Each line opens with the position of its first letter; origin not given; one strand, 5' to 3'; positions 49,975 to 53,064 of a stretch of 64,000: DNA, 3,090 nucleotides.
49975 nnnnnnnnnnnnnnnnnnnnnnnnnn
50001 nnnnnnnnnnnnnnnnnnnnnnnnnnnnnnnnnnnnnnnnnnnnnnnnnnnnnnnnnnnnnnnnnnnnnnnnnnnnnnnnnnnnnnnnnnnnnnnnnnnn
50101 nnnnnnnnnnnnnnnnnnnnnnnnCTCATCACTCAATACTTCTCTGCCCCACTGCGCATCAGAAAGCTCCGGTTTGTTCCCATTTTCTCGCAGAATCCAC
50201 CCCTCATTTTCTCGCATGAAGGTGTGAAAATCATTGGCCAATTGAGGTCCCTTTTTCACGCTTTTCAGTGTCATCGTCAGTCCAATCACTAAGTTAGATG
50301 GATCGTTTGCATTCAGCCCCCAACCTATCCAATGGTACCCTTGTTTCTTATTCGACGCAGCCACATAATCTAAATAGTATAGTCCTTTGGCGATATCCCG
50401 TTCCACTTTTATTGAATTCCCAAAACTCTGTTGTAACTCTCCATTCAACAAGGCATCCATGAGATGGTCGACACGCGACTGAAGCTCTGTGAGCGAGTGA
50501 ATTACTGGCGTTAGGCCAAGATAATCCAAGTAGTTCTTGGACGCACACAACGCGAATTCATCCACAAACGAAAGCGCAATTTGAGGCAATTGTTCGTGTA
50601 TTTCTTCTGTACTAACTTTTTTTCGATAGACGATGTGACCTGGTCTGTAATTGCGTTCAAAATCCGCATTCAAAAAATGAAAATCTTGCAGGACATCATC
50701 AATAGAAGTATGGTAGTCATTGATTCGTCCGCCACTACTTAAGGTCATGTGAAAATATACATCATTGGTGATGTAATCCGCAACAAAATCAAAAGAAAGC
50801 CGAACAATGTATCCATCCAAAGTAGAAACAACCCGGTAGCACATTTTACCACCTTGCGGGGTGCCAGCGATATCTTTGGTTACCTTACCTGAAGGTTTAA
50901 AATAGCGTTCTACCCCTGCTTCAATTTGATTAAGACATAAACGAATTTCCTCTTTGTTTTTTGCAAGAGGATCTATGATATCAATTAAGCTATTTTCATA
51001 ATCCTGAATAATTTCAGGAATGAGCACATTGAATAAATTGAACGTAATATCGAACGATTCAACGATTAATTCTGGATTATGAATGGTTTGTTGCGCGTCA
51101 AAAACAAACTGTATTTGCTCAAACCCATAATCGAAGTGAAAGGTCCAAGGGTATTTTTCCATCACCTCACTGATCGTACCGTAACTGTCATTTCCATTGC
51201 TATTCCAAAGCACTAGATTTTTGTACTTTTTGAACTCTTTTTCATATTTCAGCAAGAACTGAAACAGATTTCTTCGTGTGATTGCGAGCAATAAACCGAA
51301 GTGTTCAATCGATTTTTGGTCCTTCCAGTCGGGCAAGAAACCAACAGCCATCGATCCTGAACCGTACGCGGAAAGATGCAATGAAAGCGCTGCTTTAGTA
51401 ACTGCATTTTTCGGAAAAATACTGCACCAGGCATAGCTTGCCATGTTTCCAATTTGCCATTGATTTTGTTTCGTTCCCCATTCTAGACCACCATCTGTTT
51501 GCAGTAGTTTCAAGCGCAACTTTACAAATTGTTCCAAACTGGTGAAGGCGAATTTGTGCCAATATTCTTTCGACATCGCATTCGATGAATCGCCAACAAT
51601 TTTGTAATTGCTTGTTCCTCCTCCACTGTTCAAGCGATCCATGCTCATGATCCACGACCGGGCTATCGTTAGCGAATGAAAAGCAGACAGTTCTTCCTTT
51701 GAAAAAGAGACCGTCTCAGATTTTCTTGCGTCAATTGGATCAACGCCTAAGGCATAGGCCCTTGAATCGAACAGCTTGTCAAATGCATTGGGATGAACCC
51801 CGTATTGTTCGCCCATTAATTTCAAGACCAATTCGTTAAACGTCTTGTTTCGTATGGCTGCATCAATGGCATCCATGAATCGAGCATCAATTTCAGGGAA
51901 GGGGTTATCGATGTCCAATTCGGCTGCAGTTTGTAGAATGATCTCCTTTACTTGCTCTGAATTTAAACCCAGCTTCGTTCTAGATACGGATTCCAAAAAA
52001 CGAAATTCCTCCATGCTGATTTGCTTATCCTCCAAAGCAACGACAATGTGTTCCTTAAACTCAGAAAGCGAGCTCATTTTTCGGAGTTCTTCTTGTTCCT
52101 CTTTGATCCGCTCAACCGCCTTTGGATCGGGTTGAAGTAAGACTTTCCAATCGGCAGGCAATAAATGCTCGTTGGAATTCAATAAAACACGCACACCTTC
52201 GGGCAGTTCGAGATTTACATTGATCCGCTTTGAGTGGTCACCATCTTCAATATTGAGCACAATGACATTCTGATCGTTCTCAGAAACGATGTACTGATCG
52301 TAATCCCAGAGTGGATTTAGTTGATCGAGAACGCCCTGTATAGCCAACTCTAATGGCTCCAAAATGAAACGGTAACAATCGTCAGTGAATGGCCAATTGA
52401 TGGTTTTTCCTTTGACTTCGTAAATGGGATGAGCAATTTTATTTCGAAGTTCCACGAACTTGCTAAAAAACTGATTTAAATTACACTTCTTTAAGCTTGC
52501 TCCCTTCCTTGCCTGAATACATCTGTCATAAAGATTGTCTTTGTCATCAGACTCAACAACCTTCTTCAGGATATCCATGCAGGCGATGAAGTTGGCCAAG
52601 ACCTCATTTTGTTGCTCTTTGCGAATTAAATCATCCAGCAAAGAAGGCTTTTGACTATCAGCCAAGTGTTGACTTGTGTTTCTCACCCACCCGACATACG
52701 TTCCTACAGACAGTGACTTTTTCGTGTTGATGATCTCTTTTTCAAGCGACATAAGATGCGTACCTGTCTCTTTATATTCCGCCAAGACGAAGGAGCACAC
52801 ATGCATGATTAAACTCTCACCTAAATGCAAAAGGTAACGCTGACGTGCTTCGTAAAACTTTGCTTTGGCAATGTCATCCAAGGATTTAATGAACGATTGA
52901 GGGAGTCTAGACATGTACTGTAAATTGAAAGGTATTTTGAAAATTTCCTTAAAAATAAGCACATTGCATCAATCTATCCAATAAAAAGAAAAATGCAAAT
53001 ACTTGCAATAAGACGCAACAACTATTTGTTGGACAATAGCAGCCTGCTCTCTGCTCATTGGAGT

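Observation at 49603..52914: Giant orphan ORF with a HEPN-like RNxxxH head and a discoidin tail: candidate single-gene defence or abortive-infection protein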

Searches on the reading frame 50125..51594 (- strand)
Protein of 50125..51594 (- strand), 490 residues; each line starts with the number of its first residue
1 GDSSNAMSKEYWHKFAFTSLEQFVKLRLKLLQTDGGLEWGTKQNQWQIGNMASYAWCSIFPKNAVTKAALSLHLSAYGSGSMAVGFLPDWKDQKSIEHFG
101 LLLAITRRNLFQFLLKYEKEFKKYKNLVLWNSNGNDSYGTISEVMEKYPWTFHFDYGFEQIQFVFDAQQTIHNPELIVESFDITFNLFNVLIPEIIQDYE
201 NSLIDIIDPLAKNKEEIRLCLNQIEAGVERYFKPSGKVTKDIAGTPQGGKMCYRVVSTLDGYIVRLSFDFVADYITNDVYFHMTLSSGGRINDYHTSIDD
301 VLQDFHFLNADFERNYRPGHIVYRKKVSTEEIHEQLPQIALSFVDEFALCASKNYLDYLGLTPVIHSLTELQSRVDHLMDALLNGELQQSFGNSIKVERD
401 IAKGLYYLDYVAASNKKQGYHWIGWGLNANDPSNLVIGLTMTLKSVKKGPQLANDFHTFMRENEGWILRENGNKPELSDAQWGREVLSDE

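Call 30: predict_structure(alignment_id=A3)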
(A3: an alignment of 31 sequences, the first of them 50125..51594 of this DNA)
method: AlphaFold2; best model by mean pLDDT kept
length: 490 residues; sequences in the alignment: 31
mean_pLDDT: 87.7   pTM: 0.84
mean pLDDT of the five models: 87.7, 87.2, 86.4, 84.9, 83.3
residues with pLDDT >= 90: 280; 70-90: 171; 50-70: 27; < 50: 12
segments of 3 or more residues with pLDDT < 50: 480-487
pLDDT, mean of each block of 10 residues (from residue 1): 72 84 91 79 69 80 88 89 89 90 95 92 92 89 94 93 93 92 89 93 91 96 96 86 96 95 96 95 96 93 93 95 95 94 96 92 91 91 86 87 88 66 88 87 79 87 85 58 45
secondary structure, 60 per line:
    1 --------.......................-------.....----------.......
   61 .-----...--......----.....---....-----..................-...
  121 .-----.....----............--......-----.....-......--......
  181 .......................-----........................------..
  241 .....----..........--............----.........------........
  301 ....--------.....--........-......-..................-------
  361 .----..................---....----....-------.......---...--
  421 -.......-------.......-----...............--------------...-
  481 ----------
elements in order: H9-31 E39-43 E54-61 E72-77 E82-86 H90-93 H99-116 H118-121 E127-131 E136-140 H141-147 H150-155 E161-165 H167-172 H175-203 H209-231 E239-245 E250-259 E262-273 E278-286 H293-304 E313-317 E320-327 H329-334 H336-353 H366-383 H387-390 E395-398 E406-412 E422-428 E436-442 H448-462

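Call 33: fold_search(model_id=the predicted structure, library=pdb)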
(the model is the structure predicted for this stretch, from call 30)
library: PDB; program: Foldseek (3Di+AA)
matches with E <= 10: 1007; with E <= 0.001: 0
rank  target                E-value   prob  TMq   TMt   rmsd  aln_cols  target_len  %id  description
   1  7pb8_P                3.5e-03  0.60  0.12  0.21  14.8       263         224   10  Crystal structure of the CENP-OPQUR complex (released 2022-04-27)
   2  4xrw                  6.0e-03  0.20  0.10  0.13  18.2       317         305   11  Crystal structure of the di-domain ARO/CYC BexL from the BE-7585A biosynthetic pathway (released 2015-12-02)
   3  7qoo_P                1.1e-02  0.51  0.14  0.24  15.7       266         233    9  Structure of the human inner kinetochore CCAN complex (released 2022-06-08)
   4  7ui9_q                2.9e-02  0.23  0.13  0.12  25.6       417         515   10  Core Mediator-PICearly (Copy A) (released 2023-02-15)
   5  7r5v_P                3.4e-02  0.38  0.13  0.24  14.5       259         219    9  Structure of the human CCAN CENP-A alpha-satellite complex (released 2022-04-27)
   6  2d4r_A                5.0e-02  0.30  0.10  0.23  13.8       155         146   13  Crystal structure of TTHA0849 from Thermus thermophilus HB8 (released 2005-12-13)
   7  3tfz_E                7.8e-02  0.18  0.10  0.22  17.3       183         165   10  Crystal structure of Zhui aromatase/cyclase from Streptomcyes sp. R1128 (released 2011-09-14)
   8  4xrt_B                9.2e-02  0.11  0.10  0.14  16.4       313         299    9  Crystal structure of the di-domain ARO/CYC StfQ from the steffimycin biosynthetic pathway (released 2015-12-02)
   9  4ebr_A                9.7e-02  0.47  0.16  0.34   8.4       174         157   13  Crystal structure of Autophagic E2, Atg10 (released 2012-10-03)
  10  6v8h_A                9.7e-02  0.18  0.10  0.23  14.2       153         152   14  Crystal structure of Ara h 8.0201 (released 2020-12-16)
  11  6v8l_B                1.0e-01  0.18  0.10  0.23  14.0       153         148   13  Crystal structure of Ara h 8.0201 (released 2020-12-16)
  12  9rmm_A                1.1e-01  0.05  0.09  0.09  39.0       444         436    8  Crystal structure of outer membrane SilC (released 2025-07-23)
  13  3agc_B                1.2e-01  0.14  0.13  0.19  18.9       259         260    9  F218V mutant of the substrate-bound red chlorophyll catabolite reductase from Arabidopsis thaliana (released 2010-09-01)
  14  7ds6_A                1.3e-01  0.41  0.13  0.22  13.3       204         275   10  Crystal structure of actin capping protein in complex with twinflin-1/CD2AP CPI chimera peptide (TWN-CDC) (released 2021-03-03)
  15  2d4r_C                1.3e-01  0.21  0.10  0.25  14.4       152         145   11  Crystal structure of TTHA0849 from Thermus thermophilus HB8 (released 2005-12-13)
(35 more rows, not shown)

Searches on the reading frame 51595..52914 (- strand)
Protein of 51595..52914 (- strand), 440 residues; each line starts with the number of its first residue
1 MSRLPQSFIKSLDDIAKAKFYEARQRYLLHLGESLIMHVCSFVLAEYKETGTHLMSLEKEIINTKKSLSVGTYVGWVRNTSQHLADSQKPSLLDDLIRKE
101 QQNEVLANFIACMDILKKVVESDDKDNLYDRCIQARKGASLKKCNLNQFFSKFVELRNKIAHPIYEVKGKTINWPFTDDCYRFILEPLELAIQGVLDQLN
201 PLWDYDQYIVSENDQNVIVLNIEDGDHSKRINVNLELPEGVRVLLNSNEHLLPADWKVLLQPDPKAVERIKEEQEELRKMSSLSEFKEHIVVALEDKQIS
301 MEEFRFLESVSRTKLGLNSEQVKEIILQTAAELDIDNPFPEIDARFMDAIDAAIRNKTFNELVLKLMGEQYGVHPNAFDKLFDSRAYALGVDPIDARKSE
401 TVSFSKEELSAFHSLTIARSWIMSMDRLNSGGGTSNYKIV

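Call 28: predict_structure(alignment_id=A2)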
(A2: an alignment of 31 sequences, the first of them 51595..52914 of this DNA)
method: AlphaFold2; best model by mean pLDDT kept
length: 440 residues; sequences in the alignment: 31
mean_pLDDT: 85.4   pTM: 0.64
mean pLDDT of the five models: 85.4, 83.1, 82.9, 82.8, 81.1
residues with pLDDT >= 90: 160; 70-90: 251; 50-70: 18; < 50: 11
segments of 3 or more residues with pLDDT < 50: 431-440
pLDDT, mean of each block of 10 residues (from residue 1): 76 88 93 94 93 89 78 94 93 92 94 94 84 89 94 95 89 91 95 92 88 85 80 84 89 90 86 79 83 86 85 80 89 86 83 84 81 82 88 79 65 80 69 45
secondary structure, 60 per line:
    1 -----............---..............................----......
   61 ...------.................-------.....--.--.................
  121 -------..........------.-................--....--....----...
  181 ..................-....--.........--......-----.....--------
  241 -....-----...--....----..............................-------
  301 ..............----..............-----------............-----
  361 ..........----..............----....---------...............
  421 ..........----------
elements in order: H6-17 H21-50 H55-63 H70-86 H94-98 H104-120 H128-137 H146-161 E164-167 E170-173 H178-198 H200-203 E206-214 E217-222 E228-232 E242-245 E251-253 H256-259 H264-293 H301-314 H319-332 H344-355 H361-370 H375-388 H393-396 H406-430

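Call 32: fold_search(model_id=the predicted structure, library=pdb)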
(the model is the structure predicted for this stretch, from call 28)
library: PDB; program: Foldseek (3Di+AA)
matches with E <= 10: 466; with E <= 0.001: 0
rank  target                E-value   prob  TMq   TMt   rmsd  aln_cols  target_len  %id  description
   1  5xgu_B                6.6e-02  0.12  0.09  0.07  24.7       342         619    9  Escherichia coli. RNase R (released 2017-10-18)
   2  2e8g_A                1.4e-01  0.15  0.10  0.16  21.1       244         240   12  The structure of protein from P. horikoshii at 1.7 angstrom resolution (released 2008-01-22)
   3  6o8z_G                1.7e-01  0.25  0.08  0.16  11.3       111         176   11  Cryo-EM image reconstruction of the 70S Ribosome Enterococcus faecalis Class04 (released 2020-09-16)
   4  9a74_B                1.9e-01  0.20  0.10  0.11  17.3       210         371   15  Integrative model of YKUJ-NUSA by crosslinking MS and deep learning (released 2024-09-18)
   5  3n0p_A                3.0e-01  0.13  0.11  0.22  19.6       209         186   10  A mutant human Prolactin receptor antagonist H30A in complex with the extracellular domain of the human prolactin rece (released 2010-09-29)
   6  7nhk_K                3.1e-01  0.23  0.09  0.17  11.1       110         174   11  LsaA, an antibiotic resistance ABCF, in complex with 70S ribosome from Enterococcus faecalis (released 2021-05-05)
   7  9cy7_B                3.1e-01  0.09  0.08  0.06  22.9       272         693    9  Structure of S.pombe Dis3L2 in complex with oligoU RNA substrate (released 2025-08-06)
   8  6vwl_E                3.3e-01  0.20  0.08  0.16  11.6       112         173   12  70S ribosome bound to HIV frameshifting stem-loop (FSS) and P/E tRNA (rotated conformation) (released 2020-06-03)
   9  8uu4_G                4.0e-01  0.15  0.08  0.17  17.6       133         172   14  Cryo-EM structure of the Listeria innocua 70S ribosome in complex with HPF (structure I-A) (released 2024-02-28)
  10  6xas_G                4.2e-01  0.13  0.09  0.17  16.3       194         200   13  CryoEM Structure of E. coli Rho-dependent Transcription Pre-termination Complex (released 2020-12-16)
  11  4toi                  4.2e-01  0.10  0.09  0.12  21.9       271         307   12  Crystal structure of E.coli ribosomal protein S2 in complex with N-terminal domain of S1 (released 2014-12-31)
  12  3au4_A                4.2e-01  0.07  0.09  0.08  20.8       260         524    8  Structure of the human myosin-X MyTH4-FERM cassette bound to its specific cargo, DCC (released 2011-07-13)
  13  5mdv_F                4.4e-01  0.18  0.08  0.16  11.4       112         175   12  Structure of ArfA and RF2 bound to the 70S ribosome (accommodated state) (released 2016-12-14)
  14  1mkm_A                4.4e-01  0.12  0.08  0.12  14.2       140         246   12  CRYSTAL STRUCTURE OF THE THERMOTOGA MARITIMA ICLR (released 2002-09-11)
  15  9jmk_G                4.6e-01  0.08  0.07  0.12  17.8       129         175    9  50S Ribosomal Subunit precursor state III (released 2025-10-29)
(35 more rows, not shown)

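Call 66: fold_search(model_id=the predicted structure, library=viral)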
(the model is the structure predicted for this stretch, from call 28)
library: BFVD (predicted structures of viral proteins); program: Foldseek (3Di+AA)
matches with E <= 10: 522; with E <= 0.001: 0
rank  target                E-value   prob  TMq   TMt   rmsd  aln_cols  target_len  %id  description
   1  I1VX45                2.3e-02  0.41  0.12  0.15  19.4       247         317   10  (no name in the UniProt tables at hand)
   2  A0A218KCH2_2          5.5e-02  0.12  0.11  0.06  30.8       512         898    9  (no name in the UniProt tables at hand)
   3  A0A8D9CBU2            7.1e-02  0.14  0.10  0.14  24.9       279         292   12  Uncharacterized protein [uncultured marine phage]
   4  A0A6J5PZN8            8.7e-02  0.08  0.09  0.09  33.1       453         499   10  Uncharacterized protein [uncultured Caudovirales phage]
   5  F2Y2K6                9.1e-02  0.20  0.09  0.10  19.1       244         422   10  (no name in the UniProt tables at hand)
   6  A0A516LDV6            1.0e-01  0.10  0.12  0.07  32.6       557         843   11  (no name in the UniProt tables at hand)
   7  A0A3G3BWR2            1.0e-01  0.08  0.08  0.05  41.7       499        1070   10  (no name in the UniProt tables at hand)
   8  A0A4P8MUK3            1.1e-01  0.09  0.10  0.11  25.8       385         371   10  (no name in the UniProt tables at hand)
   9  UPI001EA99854         1.4e-01  0.97  0.11  0.39   7.4        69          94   16  (no name look-up for this kind of identifier)
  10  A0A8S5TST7            1.4e-01  0.08  0.09  0.10  25.1       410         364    9  Minor capsid protein [Siphoviridae sp. ct8aS59]
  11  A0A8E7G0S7            1.7e-01  1.00  0.11  0.47   2.3        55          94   13  (no name in the UniProt tables at hand)
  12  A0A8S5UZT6            1.8e-01  0.10  0.11  0.09  35.0       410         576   12  Tail fiber protein [Myoviridae sp. ctGk74]
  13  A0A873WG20            2.2e-01  0.87  0.10  0.41  10.8        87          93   15  Uncharacterized protein [Klebsiella phage Miami]
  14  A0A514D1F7            2.2e-01  0.09  0.09  0.09  21.1       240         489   14  (no name in the UniProt tables at hand)
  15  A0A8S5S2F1            2.3e-01  0.92  0.10  0.42   8.2        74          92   12  Uncharacterized protein [Siphoviridae sp. ctCIv11]
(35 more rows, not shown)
